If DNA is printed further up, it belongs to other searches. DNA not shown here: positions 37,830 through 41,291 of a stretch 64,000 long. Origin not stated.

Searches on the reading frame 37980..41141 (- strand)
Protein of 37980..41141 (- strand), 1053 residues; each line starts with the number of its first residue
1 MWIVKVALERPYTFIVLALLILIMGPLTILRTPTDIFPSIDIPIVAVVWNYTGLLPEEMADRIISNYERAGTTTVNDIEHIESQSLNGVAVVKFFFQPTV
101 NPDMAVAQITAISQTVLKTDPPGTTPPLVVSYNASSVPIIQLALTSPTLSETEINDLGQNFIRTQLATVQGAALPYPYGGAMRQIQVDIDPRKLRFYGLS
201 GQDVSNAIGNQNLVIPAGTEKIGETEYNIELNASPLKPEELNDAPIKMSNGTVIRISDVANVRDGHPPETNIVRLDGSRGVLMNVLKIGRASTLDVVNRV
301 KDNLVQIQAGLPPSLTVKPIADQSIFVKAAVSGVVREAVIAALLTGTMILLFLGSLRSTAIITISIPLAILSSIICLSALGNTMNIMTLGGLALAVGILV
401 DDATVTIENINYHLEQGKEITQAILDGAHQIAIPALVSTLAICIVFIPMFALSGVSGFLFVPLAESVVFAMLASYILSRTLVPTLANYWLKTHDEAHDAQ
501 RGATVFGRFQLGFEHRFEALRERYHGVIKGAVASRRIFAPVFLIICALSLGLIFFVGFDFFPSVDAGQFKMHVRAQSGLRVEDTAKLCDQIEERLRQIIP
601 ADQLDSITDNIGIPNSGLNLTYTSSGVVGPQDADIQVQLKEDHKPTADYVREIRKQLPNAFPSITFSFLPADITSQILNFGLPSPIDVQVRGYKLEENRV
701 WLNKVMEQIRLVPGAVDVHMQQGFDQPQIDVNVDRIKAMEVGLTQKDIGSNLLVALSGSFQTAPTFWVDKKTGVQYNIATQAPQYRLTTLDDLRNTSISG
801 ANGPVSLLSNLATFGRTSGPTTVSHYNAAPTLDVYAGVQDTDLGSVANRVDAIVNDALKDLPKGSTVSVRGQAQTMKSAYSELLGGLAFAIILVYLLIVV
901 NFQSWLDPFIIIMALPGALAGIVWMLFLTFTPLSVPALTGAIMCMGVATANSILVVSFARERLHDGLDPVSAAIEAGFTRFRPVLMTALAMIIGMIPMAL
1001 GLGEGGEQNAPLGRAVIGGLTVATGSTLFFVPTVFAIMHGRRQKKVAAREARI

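Call 83: search_protein_families(library=pfam, proteins=[window:37980-41141:-], max_evalue=0.000001)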
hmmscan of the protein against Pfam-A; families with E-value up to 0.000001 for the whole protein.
window:37980-41141:- (1053 aa): 1 family
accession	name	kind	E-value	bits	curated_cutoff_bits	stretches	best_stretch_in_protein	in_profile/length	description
PF00873.25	ACR_tran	-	1.5e-208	695.4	28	1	3-1039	1-1021/1021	AcrB/AcrD/AcrF family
